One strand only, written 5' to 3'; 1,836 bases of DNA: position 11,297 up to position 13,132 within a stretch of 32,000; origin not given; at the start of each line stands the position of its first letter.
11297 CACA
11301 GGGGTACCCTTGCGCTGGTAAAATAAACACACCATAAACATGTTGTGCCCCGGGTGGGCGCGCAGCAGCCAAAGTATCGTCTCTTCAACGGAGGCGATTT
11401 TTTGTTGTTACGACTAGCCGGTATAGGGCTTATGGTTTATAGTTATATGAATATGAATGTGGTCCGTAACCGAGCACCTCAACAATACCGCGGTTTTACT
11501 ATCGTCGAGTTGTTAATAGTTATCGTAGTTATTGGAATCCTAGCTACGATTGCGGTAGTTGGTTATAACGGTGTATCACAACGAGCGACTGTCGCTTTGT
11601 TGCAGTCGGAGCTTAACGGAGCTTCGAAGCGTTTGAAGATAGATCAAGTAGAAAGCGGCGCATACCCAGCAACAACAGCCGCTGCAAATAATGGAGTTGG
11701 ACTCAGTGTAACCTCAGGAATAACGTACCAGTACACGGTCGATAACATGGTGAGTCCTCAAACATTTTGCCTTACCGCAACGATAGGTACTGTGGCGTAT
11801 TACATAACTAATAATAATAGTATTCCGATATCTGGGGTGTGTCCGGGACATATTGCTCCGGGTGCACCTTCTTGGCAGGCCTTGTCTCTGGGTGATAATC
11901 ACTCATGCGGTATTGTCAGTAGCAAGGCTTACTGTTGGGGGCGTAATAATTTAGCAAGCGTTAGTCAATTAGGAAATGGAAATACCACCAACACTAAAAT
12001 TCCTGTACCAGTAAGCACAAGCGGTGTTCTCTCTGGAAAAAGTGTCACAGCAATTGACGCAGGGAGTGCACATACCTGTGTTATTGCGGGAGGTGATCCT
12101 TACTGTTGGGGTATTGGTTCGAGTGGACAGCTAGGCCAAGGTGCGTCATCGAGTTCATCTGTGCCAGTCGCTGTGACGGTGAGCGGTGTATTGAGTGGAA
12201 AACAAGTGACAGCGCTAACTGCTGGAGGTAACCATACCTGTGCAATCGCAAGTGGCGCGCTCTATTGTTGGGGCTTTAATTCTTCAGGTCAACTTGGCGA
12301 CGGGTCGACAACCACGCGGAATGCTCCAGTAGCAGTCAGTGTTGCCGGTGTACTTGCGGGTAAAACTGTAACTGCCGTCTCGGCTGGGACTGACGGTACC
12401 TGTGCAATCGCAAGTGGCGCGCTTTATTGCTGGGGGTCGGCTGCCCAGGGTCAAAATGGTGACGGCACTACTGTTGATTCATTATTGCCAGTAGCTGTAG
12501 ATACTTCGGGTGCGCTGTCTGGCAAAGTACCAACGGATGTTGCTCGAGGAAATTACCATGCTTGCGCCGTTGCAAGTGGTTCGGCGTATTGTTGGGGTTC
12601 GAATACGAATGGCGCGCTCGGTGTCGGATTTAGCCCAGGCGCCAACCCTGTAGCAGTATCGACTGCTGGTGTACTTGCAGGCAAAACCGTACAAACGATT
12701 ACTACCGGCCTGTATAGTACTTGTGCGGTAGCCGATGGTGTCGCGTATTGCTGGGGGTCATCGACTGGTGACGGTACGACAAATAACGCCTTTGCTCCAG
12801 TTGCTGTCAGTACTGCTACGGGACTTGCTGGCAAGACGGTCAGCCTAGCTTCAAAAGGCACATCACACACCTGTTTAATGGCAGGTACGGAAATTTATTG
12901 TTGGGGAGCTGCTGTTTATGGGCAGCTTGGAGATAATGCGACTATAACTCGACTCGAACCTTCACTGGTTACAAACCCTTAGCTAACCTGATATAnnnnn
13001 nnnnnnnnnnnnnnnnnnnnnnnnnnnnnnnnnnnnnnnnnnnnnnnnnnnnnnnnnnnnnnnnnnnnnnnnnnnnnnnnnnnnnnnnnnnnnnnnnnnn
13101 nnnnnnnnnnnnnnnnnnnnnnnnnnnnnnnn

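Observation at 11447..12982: Type IV prepilin signal fused to a seven-bladed RCC1-like propeller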

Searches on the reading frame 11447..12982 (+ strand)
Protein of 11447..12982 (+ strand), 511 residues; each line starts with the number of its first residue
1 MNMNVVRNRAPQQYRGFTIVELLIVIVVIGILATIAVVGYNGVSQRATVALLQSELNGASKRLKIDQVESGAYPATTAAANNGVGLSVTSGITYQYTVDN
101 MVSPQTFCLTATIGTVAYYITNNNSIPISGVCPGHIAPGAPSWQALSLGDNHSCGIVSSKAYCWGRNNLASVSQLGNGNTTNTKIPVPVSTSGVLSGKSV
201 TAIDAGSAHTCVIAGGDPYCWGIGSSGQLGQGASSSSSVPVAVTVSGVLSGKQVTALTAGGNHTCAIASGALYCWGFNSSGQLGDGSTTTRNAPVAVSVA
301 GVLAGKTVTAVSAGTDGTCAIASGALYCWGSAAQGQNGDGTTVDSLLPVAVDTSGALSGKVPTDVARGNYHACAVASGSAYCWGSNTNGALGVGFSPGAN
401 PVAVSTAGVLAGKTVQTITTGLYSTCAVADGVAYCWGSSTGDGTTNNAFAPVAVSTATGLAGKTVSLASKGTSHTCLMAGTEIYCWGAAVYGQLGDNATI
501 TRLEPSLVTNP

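Call 3: search_protein_families(library=pfam, proteins=[window:11447-12982:+], max_evalue=0.1)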
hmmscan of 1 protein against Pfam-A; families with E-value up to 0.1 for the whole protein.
window:11447-12982:+ (511 aa): 6 families
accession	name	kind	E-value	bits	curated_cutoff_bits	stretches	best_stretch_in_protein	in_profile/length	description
PF25390.1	WD40_RLD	-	6.7e-52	177.4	150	2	237-509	74-346/363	RCC1-like domain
PF00415.24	RCC1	-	1.7e-44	150.6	21.7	6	269-321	1-50/50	Regulator of chromosome condensation (RCC1) repeat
PF13540.12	RCC1_2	-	3.6e-20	71.6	22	4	254-282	1-30/30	Regulator of chromosome condensation (RCC1) repeat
PF07963.17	N_methyl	-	1.4e-06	28.1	21.2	1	14-36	4-26/27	Prokaryotic N-terminal methylation motif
PF25384.1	Alsin_RLD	-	0.002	17.9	100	0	252-289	275-313/405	Alsin RCC1-like domain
PF23906.1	DUF7248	-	0.0086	16.5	27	1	17-43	10-36/58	Family of unknown function (DUF7248)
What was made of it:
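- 11495..11845 (+): Pilin ('carrier') module, residues 17-133. It begins with mature N-terminus FTIVE, with Glu5 at E21. It comprises hydrophobic alpha1N, alpha1C to about residue 70, a short helix at 80-83, beta-strands 93-99, 106-113, 116-121 and about 128-129, and a Cys108/Cys132 pair. Pfam N_methyl at 14-36 (call 3).
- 11873..12979 (+): Seven-bladed RCC1-like beta-propeller, residues 143-511. Blades span about 143-199, 200-253, 254-307, 308-361, 362-414, 415-464 and 465-511. Each blade carries H-x-C ... Y-C-W-G and a GQLG-type turn. The stop codon is at 12980-12982. Pfam WD40_RLD 177 bits, RCC1 6 matched stretches, RCC1_2 4 matched stretches (call 3).
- On RCC1-like domain (RLD) propellers: WD40_RLD E 6.7e-52 (call 3).
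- On PilY1/PilC pilus tip adhesins: There is no such Pfam hit (call 3).
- Checked: Pfam N_methyl scores 28.1 bits against a cut-off of 21.2 (call 3). Pfam WD40_RLD gives E 6.7e-52 and RCC1 gives E 1.7e-44 (call 3).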

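Call 4: search_protein_families(library=ncbifam, proteins=[window:11447-12982:+], max_evalue=0.1)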
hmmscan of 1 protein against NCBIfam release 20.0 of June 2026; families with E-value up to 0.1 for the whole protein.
window:11447-12982:+ (511 aa): 10 families
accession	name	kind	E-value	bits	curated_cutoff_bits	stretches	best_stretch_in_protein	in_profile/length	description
TIGR01710.1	typeII_sec_gspG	equivalog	2.6e-08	34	88.85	1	15-77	1-63/134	type II secretion system major pseudopilin GspG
NF041775.1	typeIV_PilA_Myxo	equivalog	2.4e-07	30.9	400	1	12-121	8-113/214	type IV pilin protein PilA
NF007862.0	PRK10574.1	equivalog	1.1e-06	28.8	138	1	13-74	3-64/145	prepilin peptidase-dependent pilin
TIGR01708.2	typeII_sec_gspH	equivalog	7.1e-06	26.1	80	1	15-46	2-35/169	type II secretion system minor pseudopilin GspH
TIGR02532.1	IV_pilin_GFxxxE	domain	1.1e-05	25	16.3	1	15-37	2-24/24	prepilin-type N-terminal cleavage/methylation domain-containing protein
NF040999.1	pilin_ComGC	equivalog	0.0035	17.5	75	1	15-37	2-24/84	competence type IV pilus major pilin ComGC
TIGR02596.1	TIGR02596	subfamily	0.0047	17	70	1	17-45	1-29/196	Verru_Chthon cassette protein D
NF038303.1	EPS_HpsB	equivalog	0.0071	16.3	150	1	14-80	2-67/211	hormogonium polysaccharide secretion pseudopilin HpsB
NF007800.0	PRK10506.1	equivalog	0.0093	15.8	158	1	11-48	5-42/163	prepilin peptidase-dependent protein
NF010068.0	PRK13548.1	equivalog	0.056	12.5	261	1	34-103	33-101/261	heme ABC transporter ATP-binding protein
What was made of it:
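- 11495..11845 (+): NCBIfam GspG and PilA partial hits at 12-121 (call 4).
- On Type IV pilin (class III signal peptide proteins): TIGR02532 scores 25 bits against 16.3 (calls 3, 4).
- Checked: NCBIfam IV_pilin_GFxxxE scores 25 bits against 16.3 (call 4).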

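Call 7: find_homologous_proteins(query=window:11447-12979:+, max_evalue=0.00001)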
Query window:11447-12979:+ (511 aa): 7996 proteins with E <= 0.00001 among 8000 candidates; the best 120 are listed.
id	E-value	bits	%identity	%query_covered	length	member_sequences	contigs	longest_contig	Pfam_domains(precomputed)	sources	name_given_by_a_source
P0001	0.0e+0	1093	100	100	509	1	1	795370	PF07963.18,PF00415.25,PF13540.13,PF25384.2,PF25390.2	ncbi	ncbi:MAG: prepilin-type N-terminal cleavage/methylation domain-containing protein [Candidatus Saccha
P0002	3.2e-257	873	53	69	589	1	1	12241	PF00415.25,PF13540.13,PF25384.2,PF25390.2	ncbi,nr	ncbi:MAG: RCC1 repeat-containing protein, partial [Actinobacteria bacterium]|nr:RCC1 repeat-containi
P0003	1.1e-234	798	48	70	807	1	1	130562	PF00415.25,PF13540.13,PF25384.2,PF25390.2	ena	-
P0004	7.9e-205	700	41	71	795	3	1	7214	PF00415.25,PF13540.13,PF25384.2,PF25390.2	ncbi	-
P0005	4.5e-203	694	44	71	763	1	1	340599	PF00415.25,PF13540.13,PF25384.2,PF25390.2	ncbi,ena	-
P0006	3.5e-197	675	49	71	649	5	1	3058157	PF00415.25,PF13540.13,PF25384.2,PF25390.2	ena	-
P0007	2.2e-194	666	37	71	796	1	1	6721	PF00415.25,PF13540.13,PF25384.2,PF25390.2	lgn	-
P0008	2.6e-192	659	43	75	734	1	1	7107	PF00415.25,PF13540.13,PF25384.2,PF25390.2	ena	-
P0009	8.8e-192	657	38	98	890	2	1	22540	PF07963.18,PF00415.25,PF13540.13,PF25384.2,PF25390.2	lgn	-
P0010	3.7e-189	648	44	72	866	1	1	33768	PF00415.25,PF13540.13,PF25384.2,PF25390.2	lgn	-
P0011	9.1e-189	647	47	71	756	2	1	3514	PF00415.25,PF13540.13,PF25384.2,PF25390.2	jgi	-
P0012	6.0e-180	618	41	71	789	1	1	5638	PF00415.25,PF13540.13,PF25384.2,PF25390.2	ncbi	-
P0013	7.6e-179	614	48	62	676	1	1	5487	PF00415.25,PF13540.13,PF25384.2,PF25390.2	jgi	jgi:alpha-tubulin suppressor-like RCC1 family protein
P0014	9.2e-178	611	36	98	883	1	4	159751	PF07963.18,PF00415.25,PF13540.13,PF25384.2,PF25390.2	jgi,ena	-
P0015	1.1e-177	610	37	71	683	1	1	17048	PF00415.25,PF13540.13,PF25384.2,PF25390.2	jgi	jgi:alpha-tubulin suppressor-like RCC1 family protein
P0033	5.7e-164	565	50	95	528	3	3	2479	PF07963.18,PF00415.25,PF13540.13,PF25384.2,PF25390.2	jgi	jgi:prepilin-type N-terminal cleavage/methylation domain-containing protein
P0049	1.6e-155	537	48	98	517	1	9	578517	PF00415.25,PF13540.13,PF25384.2,PF25390.2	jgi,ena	-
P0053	3.8e-155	536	47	71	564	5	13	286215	PF00415.25,PF13540.13,PF25390.2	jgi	jgi:alpha-tubulin suppressor-like RCC1 family protein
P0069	9.8e-151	522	47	95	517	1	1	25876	PF07963.18,PF00415.25,PF13540.13,PF25384.2,PF25390.2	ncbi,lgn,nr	ncbi:MAG: prepilin-type N-terminal cleavage/methylation domain-containing protein [Actinomycetota ba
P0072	6.1e-149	516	49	97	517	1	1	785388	PF07963.18,PF00415.25,PF13540.13,PF25384.2,PF25390.2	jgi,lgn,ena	-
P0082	4.7e-146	506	46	97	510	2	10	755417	PF07963.18,PF00415.25,PF13540.13,PF25384.2,PF25390.2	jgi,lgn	jgi:prepilin-type N-terminal cleavage/methylation domain-containing protein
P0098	2.8e-142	494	50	99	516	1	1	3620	PF07963.18,PF00415.25,PF13540.13,PF25390.2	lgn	-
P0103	1.3e-141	492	47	97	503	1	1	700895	PF00415.25,PF13540.13,PF25384.2,PF25390.2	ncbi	ncbi:MAG: prepilin-type N-terminal cleavage/methylation domain-containing protein [Candidatus Micros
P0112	2.9e-140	487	44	97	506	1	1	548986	PF07963.18,PF00415.25,PF13540.13,PF25390.2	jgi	jgi:prepilin-type N-terminal cleavage/methylation domain-containing protein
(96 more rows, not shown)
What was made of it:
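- Its propeller is 47% identical to the window's (call 7).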

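Call 20: predict_structure(alignment_id=A1)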
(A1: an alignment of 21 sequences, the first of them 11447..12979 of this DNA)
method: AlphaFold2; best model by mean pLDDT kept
length: 511 residues; sequences in the alignment: 21
mean_pLDDT: 88.1   pTM: 0.74
mean pLDDT of the five models: 88.1, 87.7, 87.3, 86.5, 84.1
residues with pLDDT >= 90: 312; 70-90: 159; 50-70: 31; < 50: 9
segments of 3 or more residues with pLDDT < 50: 1-4, 11-13
pLDDT, mean of each block of 10 residues (from residue 1): 46 57 81 72 78 90 89 87 84 86 80 87 82 69 90 92 84 81 90 88 95 95 94 93 91 94 96 97 97 92 92 96 97 95 96 95 96 97 94 81 89 95 94 93 91 86 91 92 92 89 90 70
secondary structure, 60 per line:
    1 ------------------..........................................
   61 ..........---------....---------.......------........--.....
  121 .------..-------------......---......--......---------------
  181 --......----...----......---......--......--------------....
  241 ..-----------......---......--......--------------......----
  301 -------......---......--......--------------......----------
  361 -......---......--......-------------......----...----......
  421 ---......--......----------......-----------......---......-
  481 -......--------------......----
elements in order: H19-70 H80-83 E93-99 E106-113 E116-121 E143-148 E152-157 E160-165 E183-188 E200-205 E209-214 E217-222 E237-242 E254-259 E263-268 E271-276 E291-296 E308-313 E317-322 E325-330 E345-350 E362-367 E371-376 E379-384 E398-403 E415-420 E424-429 E432-437 E448-453 E465-470 E474-479 E482-487 E502-507
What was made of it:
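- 11846..11872 (+): Short Pro/Gly-rich linker, residues 134-142 (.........; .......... when Pro133 is counted). pLDDT dips to 69 in the block 131-140 (call 20).
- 11873..12979 (+): The model has 28 strands and pLDDT mostly above 90 (call 20).
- On RCC1-like domain (RLD) propellers: The model has 28 strands (call 20).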

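Call 27: fold_search(model_id=the predicted structure, library=pdb)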
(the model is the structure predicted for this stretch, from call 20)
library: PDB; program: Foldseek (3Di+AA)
matches with E <= 10: 1099; with E <= 0.001: 538
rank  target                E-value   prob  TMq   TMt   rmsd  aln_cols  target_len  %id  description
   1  4dnv_B                7.7e-35  1.00  0.66  0.90   1.9       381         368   28  Crystal structure of the W285F mutant of UVB-resistance protein UVR8 (released 2012-03-07)
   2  4dnw_A                2.3e-34  1.00  0.66  0.91   1.7       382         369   28  Crystal structure of UVB-resistance protein UVR8 (released 2012-03-07)
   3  4d9s_A                4.9e-34  1.00  0.66  0.87   1.6       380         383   28  Crystal structure of Arabidopsis thaliana UVR8 (UV Resistance locus 8) (released 2012-04-04)
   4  8gqe_B                4.9e-34  1.00  0.66  0.87   1.9       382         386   28  Crystal structure of the W285A mutant of UVR8 in complex with RUP2 (released 2022-09-14)
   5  6dd7_A                1.1e-33  1.00  0.65  0.90   2.1       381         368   28  Crystal structure of plant UVB photoreceptor UVR8 from in situ serial Laue diffraction (released 2018-07-18)
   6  4nc4_A                1.8e-33  1.00  0.65  0.90   1.9       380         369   28  Crystal structure of photoreceptor AtUVR8 mutant W285F and light-induced structural changes at 120K (released 2016-10-26)
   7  4dnw_B                2.2e-33  1.00  0.66  0.89   1.9       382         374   28  Crystal structure of UVB-resistance protein UVR8 (released 2012-03-07)
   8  6xzl                  2.3e-33  1.00  0.66  0.90   2.7       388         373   29  Arabidopsis UV-B photoreceptor UVR8 mutant D96N D107N (released 2021-01-13)
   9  4dnu                  2.3e-33  1.00  0.66  0.90   2.3       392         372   27  Crystal structure of the W285A mutant of UVB-resistance protein UVR8 (released 2012-03-07)
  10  7vgg_B                3.2e-33  1.00  0.66  0.88   2.0       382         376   27  Cryo-EM structure of Ultraviolet-B activated UVR8 in complex with COP1 (released 2022-05-04)
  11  4dnv_A                3.4e-33  1.00  0.66  0.90   2.1       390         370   28  Crystal structure of the W285F mutant of UVB-resistance protein UVR8 (released 2012-03-07)
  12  6xzm_A                3.6e-33  1.00  0.66  0.91   1.7       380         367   28  Arabidopsis UV-B photoreceptor UVR8 mutant D96N D107N W285A (released 2021-01-13)
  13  4d9s_B                4.9e-33  1.00  0.66  0.88   1.9       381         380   28  Crystal structure of Arabidopsis thaliana UVR8 (UV Resistance locus 8) (released 2012-04-04)
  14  6xzn_A                3.8e-32  1.00  0.65  0.90   2.0       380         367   28  Arabidopsis UV-B photoreceptor UVR8 mutant G101S W285A (released 2021-01-13)
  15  6xzn_B                2.4e-31  1.00  0.64  0.90   1.9       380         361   27  Arabidopsis UV-B photoreceptor UVR8 mutant G101S W285A (released 2021-01-13)
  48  3qi0_A                1.0e-13  1.00  0.39  0.73   6.2       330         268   21  Structural, thermodynamic and kinetic analysis of the picomolar binding affinity interaction of the beta-lactamase inh (released 2011-07-20)
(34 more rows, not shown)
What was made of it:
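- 11873..12979 (+): Foldseek gives UVR8 E 8e-35 and TM-score 0.90, followed by RPGR, HERC1/2 RLDs and RCC1 (call 27).
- On PilX2 family (RCC1-propeller minor pilin of Saccharibacteria T4P-2): Calls 3, 20 and 27.
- On RCC1-like domain (RLD) propellers: UVR8 TM-score 0.90 (call 27).
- Closest known: RCC1-like domains: UVR8, RPGR, HERC1/2 RLDs, RCC1, and bacterial BLIP-II. Same: The TM-score is 0.90 to UVR8, with 20-29% identity to the eukaryotic RCC1-like domains and 21% to BLIP-II (call 27).
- Checked: The AlphaFold2 model has 28 strands, which is 7 blades of 4 (call 20), and matches UVR8 with a TM-score of 0.90 (call 27).
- BLIP-II (3qi0) is among the structural matches (call 27).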

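Call 28: find_encoding_contigs(protein=P0001, flank=10000, max_places=3)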
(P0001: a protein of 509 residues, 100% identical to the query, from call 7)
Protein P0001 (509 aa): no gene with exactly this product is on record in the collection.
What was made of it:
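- On Type IV pilin (class III signal peptide proteins): The genome is not reachable (call 28).
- The protein is not indexed for context look-up (call 28).
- Tried and rejected: Context look-up for the window's own protein (P0001) failed because it is not on record (call 28).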

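Call 29: find_encoding_contigs(protein=P0072, flank=10000, max_places=3)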
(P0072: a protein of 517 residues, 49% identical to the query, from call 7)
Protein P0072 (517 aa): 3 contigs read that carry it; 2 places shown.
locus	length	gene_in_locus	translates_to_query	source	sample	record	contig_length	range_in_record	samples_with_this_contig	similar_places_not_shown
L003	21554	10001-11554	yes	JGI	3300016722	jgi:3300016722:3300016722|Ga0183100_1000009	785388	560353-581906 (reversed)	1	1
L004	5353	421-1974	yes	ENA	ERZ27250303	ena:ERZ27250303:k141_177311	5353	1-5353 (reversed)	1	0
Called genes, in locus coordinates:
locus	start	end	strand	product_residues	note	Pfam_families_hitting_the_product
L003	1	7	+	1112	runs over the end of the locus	PF04563:RNA_pol_Rpb2_1, PF04561:RNA_pol_Rpb2_2, PF04565:RNA_pol_Rpb2_3, PF10385:RNA_pol_Rpb2_45, PF00562:RNA_pol_Rpb2_6, PF04560:RNA_pol_Rpb2_7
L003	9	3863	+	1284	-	PF04997:RNA_pol_Rpb1_1, PF00623:RNA_pol_Rpb1_2, PF04983:RNA_pol_Rpb1_3, PF05000:RNA_pol_Rpb1_4 (weak), PF04998:RNA_pol_Rpb1_5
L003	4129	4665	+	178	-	-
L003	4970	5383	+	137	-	PF00164:Ribosom_S12_S23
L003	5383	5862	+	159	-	PF00177:Ribosomal_S7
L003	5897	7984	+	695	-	PF00009:GTP_EFTU, PF03144:GTP_EFTU_D2, PF22042:EF-G_D2, PF14492:EFG_III, PF16658:RF3_C (weak), PF03764:EFG_IV, PF00679:EFG_C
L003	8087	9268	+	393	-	PF00009:GTP_EFTU, PF03144:GTP_EFTU_D2, PF03143:GTP_EFTU_D3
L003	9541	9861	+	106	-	PF00338:Ribosomal_S10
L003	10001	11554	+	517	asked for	PF07963:N_methyl (weak), PF25390:WD40_RLD, PF00415:RCC1, PF13540:RCC1_2 (weak), PF00415:RCC1, PF00415:RCC1, PF25390:WD40_RLD, PF13540:RCC1_2, +3 more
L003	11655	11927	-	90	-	-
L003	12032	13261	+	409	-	PF09587:PGA_cap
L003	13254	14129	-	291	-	PF02557:VanY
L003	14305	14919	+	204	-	PF00297:Ribosomal_L3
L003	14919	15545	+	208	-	PF00573:Ribosomal_L4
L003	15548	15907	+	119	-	PF00276:Ribosomal_L23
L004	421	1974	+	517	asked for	PF07963:N_methyl (weak), PF25390:WD40_RLD, PF00415:RCC1, PF13540:RCC1_2 (weak), PF00415:RCC1, PF00415:RCC1, PF25390:WD40_RLD, PF13540:RCC1_2, +3 more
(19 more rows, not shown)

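Call 30: find_encoding_contigs(protein=P0082, flank=10000, max_places=2)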
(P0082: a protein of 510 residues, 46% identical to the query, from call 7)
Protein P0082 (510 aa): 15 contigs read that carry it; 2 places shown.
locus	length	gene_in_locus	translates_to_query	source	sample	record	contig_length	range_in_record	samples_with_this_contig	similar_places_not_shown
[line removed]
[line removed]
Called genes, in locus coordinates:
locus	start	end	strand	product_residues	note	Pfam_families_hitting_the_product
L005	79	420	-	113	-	-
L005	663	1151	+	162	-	-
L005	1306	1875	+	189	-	PF04011:LemA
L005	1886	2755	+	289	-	PF01435:Peptidase_M48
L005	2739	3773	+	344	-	-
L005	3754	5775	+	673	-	PF22745:Nlig-Ia, PF01653:DNA_ligase_aden, PF03120:OB_DNA_ligase, PF14520:HHH_5 (faint), PF12826:HHH_2, PF00533:BRCT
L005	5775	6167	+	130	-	-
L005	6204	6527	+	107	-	PF09656:PGPGW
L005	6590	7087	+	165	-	PF13828:DUF4190 (weak)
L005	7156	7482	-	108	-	PF00076:RRM_1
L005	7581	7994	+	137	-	-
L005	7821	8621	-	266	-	-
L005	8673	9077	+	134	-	-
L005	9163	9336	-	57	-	-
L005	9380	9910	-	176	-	PF02796:HTH_7 (faint)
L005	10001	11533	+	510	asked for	PF07963:N_methyl (weak), PF25384:Alsin_RLD (faint), PF25390:WD40_RLD, PF00415:RCC1, PF25390:WD40_RLD, PF00415:RCC1, PF13540:RCC1_2, PF00415:RCC1 (weak)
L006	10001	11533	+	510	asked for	PF07963:N_methyl (weak), PF25384:Alsin_RLD (faint), PF25390:WD40_RLD, PF00415:RCC1, PF25390:WD40_RLD, PF00415:RCC1, PF13540:RCC1_2, PF00415:RCC1 (weak)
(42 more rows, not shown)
